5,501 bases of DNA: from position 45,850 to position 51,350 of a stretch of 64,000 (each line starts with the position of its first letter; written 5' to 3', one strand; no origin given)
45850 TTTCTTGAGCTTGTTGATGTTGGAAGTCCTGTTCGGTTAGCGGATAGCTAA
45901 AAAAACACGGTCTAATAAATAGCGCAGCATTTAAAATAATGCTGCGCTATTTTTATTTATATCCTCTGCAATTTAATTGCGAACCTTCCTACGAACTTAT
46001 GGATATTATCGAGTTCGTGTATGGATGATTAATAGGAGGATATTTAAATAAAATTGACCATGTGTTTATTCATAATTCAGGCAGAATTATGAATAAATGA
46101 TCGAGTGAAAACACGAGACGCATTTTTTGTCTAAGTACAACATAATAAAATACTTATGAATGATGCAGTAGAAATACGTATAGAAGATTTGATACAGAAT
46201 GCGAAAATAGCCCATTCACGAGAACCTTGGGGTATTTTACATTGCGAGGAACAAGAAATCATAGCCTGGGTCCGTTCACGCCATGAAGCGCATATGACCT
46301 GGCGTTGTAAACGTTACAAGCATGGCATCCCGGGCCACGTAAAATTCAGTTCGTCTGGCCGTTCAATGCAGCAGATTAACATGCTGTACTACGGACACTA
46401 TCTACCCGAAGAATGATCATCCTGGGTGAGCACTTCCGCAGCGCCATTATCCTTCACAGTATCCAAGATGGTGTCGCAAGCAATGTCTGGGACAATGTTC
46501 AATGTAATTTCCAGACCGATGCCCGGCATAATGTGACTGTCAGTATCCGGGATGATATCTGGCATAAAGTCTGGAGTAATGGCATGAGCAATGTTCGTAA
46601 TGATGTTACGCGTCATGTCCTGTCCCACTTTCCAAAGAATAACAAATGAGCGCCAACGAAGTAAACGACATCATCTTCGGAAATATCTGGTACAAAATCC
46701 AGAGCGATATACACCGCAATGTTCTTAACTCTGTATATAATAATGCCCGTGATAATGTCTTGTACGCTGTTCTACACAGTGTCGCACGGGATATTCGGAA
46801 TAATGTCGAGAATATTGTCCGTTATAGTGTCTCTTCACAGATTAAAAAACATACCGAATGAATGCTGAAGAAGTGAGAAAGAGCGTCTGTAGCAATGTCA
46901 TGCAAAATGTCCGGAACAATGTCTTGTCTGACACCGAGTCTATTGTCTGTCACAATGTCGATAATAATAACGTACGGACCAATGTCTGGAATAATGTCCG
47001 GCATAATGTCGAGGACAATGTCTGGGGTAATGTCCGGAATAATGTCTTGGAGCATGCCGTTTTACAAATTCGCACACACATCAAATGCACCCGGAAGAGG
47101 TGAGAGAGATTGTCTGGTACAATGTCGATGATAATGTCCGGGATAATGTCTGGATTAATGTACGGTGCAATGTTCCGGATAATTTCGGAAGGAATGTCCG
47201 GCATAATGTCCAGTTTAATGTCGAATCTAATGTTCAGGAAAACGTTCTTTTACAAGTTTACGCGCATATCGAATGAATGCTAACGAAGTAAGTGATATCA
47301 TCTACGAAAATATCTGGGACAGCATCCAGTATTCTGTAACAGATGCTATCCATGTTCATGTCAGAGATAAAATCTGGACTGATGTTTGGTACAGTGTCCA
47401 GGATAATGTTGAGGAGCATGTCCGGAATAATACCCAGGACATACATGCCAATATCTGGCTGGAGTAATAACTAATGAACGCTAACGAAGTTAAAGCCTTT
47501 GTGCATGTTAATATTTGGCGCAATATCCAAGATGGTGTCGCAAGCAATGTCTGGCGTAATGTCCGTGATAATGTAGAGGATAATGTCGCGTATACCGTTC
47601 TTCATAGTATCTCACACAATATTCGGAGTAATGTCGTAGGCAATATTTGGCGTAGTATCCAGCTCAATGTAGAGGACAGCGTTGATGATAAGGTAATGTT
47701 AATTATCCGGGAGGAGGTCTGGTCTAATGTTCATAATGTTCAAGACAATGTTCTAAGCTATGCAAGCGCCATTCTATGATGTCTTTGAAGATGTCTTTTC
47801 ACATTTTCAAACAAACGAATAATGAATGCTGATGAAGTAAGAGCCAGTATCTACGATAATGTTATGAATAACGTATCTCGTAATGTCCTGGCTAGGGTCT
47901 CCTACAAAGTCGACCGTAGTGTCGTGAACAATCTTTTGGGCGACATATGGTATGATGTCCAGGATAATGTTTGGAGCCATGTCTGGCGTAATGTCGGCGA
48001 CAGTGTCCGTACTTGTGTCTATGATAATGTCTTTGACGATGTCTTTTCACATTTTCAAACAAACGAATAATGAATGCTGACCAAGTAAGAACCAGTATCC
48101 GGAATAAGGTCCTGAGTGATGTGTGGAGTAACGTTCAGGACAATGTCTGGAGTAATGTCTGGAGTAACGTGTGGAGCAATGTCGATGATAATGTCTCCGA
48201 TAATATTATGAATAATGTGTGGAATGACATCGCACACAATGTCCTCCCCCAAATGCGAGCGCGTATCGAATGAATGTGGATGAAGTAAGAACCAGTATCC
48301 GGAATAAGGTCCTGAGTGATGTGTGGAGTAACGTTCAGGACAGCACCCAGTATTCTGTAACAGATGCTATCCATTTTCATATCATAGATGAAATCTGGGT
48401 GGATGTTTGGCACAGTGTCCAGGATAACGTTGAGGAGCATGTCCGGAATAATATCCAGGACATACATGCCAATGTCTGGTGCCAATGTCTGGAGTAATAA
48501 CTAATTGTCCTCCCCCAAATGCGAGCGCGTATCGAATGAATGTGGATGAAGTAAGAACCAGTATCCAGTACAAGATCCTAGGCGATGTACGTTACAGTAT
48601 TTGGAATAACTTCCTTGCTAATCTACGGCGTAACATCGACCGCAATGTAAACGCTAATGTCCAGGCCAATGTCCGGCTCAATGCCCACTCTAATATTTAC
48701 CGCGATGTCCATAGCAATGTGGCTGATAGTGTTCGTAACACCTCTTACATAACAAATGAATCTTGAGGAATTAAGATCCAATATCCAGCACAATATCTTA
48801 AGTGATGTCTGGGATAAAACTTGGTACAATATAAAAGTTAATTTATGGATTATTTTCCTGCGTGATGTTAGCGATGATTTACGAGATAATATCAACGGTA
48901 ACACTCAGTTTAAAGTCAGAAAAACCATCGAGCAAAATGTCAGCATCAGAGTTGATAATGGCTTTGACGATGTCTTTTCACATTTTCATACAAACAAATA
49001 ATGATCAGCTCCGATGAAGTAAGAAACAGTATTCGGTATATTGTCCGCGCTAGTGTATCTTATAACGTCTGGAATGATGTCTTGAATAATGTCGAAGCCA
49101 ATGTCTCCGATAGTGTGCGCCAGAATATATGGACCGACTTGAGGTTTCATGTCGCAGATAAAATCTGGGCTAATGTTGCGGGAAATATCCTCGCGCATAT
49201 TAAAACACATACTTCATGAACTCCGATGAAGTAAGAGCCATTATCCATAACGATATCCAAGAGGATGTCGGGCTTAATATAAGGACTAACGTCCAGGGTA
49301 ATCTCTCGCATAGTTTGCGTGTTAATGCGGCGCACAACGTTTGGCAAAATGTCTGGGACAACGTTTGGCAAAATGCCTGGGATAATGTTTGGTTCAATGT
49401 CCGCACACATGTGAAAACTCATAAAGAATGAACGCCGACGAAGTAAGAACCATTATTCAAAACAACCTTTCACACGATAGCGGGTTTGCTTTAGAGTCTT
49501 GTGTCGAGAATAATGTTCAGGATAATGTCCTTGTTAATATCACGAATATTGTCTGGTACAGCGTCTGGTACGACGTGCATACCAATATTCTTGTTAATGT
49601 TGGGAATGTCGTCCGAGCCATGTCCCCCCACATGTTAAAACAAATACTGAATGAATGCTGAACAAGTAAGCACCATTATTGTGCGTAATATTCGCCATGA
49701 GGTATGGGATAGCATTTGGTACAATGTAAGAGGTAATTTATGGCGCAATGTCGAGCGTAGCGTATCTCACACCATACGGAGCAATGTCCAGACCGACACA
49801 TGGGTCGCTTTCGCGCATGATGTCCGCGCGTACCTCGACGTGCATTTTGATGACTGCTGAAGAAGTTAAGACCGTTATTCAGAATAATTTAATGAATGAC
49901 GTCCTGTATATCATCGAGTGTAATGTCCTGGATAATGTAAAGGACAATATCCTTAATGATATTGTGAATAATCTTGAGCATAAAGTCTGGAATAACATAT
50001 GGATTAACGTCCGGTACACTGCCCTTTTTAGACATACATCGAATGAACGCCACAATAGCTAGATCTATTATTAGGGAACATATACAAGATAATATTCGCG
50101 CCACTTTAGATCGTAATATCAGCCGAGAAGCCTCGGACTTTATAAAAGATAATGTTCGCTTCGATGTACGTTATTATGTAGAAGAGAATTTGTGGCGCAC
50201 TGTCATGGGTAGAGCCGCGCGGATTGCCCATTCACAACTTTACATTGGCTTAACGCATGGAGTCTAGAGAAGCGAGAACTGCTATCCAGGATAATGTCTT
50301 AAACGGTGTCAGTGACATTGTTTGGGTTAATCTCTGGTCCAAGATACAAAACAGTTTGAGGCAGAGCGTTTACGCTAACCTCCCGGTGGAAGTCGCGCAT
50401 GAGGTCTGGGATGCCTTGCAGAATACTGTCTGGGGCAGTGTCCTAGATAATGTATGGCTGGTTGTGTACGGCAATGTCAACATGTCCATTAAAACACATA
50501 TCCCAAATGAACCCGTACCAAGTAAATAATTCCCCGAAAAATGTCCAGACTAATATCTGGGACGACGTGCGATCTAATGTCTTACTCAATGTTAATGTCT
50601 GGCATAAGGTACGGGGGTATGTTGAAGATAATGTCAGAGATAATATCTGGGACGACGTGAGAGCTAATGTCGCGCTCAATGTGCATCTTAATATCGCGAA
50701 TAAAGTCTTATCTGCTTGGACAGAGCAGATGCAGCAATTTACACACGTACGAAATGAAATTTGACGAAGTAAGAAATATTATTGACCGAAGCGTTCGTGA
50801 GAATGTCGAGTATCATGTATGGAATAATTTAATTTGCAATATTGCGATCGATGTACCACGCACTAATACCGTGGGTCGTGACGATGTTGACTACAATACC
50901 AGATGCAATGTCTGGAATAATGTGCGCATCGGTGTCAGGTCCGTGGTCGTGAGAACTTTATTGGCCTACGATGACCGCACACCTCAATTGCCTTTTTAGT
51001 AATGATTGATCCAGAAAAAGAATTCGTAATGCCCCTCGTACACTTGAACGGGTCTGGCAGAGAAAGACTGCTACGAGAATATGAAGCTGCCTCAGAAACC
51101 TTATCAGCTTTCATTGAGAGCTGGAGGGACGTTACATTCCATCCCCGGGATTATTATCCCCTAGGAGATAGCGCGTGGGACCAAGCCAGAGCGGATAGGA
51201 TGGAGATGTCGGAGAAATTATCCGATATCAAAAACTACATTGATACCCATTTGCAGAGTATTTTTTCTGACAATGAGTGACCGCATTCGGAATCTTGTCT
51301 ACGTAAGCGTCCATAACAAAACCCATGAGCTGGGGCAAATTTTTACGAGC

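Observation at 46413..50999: Tandem array of about 20 paralogous small genes encoding x-N-V-x tetrapeptide-repeat proteins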

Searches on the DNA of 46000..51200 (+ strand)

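Call 3: search_dna_similar(query=window:46000-51200:+, collection=phages, mode=near, max_rows=20)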
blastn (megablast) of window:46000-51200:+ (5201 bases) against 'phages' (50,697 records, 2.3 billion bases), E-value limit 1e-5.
No match.
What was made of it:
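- Tried and rejected: Megablast of the array against cultured phages gave nothing (call 3).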

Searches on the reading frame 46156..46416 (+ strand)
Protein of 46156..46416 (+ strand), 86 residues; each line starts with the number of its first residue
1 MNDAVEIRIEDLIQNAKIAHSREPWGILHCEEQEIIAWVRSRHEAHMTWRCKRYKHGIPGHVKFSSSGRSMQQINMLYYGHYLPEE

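Call 4: search_protein_families(library=pfam, max_evalue=1, proteins=[window:46156-46416:+])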
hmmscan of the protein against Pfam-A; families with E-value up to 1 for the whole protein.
window:46156-46416:+ (86 aa): 2 families
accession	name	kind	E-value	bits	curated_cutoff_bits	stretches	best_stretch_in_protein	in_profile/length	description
PF25205.1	DUF7835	-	0.12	12.7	27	1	5-32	28-54/66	Domain of unknown function (DUF7835)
PF08971.16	GlgS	-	0.2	12.1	32.2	1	37-55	32-50/66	Glycogen synthesis protein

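Call 5: search_protein_families(library=phrogs, max_evalue=1, proteins=[window:46156-46416:+])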
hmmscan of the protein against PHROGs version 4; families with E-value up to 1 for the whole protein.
window:46156-46416:+ (86 aa): 0 families

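Call 33: search_protein_families(library=ncbifam, max_evalue=0.01, proteins=[window:46156-46416:+])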
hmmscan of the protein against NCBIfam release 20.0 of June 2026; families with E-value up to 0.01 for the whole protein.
window:46156-46416:+ (86 aa): 0 families
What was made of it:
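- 46156..46416 (+): Non-repeat leader gene (86 aa); its stop overlaps the start of unit 1 (ATGA). No family hit (calls 4, 5, 33).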

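Call 78: search_protein_families(library=padloc, max_evalue=0.01, proteins=[window:46156-46413:+])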
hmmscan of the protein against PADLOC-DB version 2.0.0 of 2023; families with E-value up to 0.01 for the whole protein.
window:46156-46413:+ (86 aa): 0 families

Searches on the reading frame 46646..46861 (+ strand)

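Call 4: search_protein_families(library=pfam, max_evalue=1, proteins=[window:46646-46861:+])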
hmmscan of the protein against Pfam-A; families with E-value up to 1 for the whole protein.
window:46646-46861:+ (71 aa): 0 families

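Call 5: search_protein_families(library=phrogs, max_evalue=1, proteins=[window:46646-46861:+])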
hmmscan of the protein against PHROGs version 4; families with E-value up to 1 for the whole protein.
window:46646-46861:+ (71 aa): 4 families
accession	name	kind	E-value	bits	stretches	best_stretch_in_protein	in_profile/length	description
phrog_2878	-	unknown function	0.033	13.9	1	11-66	146-201/631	-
phrog_30568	-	unknown function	0.036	15.4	1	7-56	4-53/86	-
phrog_11534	-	unknown function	0.097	14.2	1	8-58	43-92/114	-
phrog_5545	-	unknown function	0.29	12.3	0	29-60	8-39/68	-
